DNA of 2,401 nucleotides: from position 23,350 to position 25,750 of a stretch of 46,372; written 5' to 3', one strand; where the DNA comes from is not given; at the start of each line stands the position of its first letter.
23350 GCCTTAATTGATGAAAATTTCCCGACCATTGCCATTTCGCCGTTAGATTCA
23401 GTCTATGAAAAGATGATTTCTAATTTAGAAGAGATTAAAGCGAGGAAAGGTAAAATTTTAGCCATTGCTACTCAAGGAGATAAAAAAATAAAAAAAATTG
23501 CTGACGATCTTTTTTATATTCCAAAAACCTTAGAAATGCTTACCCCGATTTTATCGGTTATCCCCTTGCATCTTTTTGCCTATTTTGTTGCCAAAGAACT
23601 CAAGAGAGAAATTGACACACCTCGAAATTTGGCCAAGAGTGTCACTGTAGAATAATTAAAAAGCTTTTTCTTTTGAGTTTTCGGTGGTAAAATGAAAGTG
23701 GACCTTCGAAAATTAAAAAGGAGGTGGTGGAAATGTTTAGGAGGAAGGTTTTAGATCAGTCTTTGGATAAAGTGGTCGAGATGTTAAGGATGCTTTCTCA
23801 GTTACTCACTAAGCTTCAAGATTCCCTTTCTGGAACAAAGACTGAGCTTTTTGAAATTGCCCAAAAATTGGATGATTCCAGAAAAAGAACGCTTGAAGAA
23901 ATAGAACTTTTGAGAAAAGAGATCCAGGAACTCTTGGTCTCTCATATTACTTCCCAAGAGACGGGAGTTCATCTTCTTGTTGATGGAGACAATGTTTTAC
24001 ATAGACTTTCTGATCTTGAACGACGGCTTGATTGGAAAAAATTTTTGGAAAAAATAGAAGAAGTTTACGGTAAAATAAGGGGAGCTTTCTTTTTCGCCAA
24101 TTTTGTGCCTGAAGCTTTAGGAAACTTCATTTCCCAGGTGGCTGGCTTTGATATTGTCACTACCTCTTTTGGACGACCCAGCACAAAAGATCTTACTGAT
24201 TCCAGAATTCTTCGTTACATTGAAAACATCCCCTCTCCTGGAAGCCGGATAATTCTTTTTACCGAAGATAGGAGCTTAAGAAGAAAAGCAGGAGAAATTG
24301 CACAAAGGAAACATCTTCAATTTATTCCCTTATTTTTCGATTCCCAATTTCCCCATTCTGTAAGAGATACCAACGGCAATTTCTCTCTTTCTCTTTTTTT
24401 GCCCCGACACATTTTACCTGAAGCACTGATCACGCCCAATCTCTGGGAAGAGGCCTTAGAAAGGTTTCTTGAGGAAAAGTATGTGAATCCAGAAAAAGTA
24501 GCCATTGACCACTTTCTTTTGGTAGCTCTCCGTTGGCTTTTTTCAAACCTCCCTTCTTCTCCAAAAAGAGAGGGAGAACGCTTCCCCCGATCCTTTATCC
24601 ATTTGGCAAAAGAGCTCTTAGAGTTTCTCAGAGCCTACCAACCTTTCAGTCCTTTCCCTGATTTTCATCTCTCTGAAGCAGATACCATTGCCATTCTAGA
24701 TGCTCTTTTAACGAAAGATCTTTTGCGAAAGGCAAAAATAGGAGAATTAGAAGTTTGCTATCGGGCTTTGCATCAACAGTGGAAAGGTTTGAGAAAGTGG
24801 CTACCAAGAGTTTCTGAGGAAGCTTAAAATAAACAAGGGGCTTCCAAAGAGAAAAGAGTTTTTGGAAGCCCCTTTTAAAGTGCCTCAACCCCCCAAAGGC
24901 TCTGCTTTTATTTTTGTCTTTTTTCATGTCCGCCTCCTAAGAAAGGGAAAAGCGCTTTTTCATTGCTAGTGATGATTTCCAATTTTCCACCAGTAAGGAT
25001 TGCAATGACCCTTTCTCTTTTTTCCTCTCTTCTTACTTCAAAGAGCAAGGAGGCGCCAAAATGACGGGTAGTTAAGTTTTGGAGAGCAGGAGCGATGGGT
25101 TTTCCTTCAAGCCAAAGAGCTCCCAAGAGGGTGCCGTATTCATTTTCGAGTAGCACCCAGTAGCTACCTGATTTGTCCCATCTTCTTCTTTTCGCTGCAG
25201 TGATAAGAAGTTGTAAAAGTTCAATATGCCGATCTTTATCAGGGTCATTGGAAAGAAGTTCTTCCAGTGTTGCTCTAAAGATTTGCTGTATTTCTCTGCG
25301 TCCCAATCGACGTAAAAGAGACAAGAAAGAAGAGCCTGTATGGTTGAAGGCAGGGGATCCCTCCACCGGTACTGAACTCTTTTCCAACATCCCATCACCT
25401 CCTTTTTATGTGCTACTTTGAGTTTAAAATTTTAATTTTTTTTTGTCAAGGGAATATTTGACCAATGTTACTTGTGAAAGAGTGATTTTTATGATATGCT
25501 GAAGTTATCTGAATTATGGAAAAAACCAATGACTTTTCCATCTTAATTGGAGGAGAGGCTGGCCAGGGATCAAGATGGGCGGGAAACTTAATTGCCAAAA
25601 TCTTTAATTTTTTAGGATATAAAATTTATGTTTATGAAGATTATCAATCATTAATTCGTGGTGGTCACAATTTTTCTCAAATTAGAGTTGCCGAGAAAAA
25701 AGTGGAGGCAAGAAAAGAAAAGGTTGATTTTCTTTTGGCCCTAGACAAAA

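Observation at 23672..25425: Compositionally foreign two-gene convergent cassette between glmS and the oxidoreductase genes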

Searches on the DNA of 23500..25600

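Call 64: search_rna_families(source=window, start=23500, end=25600, threshold=evalue, max_evalue=1)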
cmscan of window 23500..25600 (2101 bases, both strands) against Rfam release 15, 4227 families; matches with E-value up to 1: 2.
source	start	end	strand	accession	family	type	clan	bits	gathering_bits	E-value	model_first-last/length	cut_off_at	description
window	24938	25018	+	RF03469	mir-1179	Gene; miRNA;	-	20.3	80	0.71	1-82/82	no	mir-1179 microRNA precursor family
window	23587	23771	-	RF02706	TeloSII_ncR30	Gene; sRNA;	-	18.6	86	0.21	1-226/226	no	TeloSII non coding RNA 30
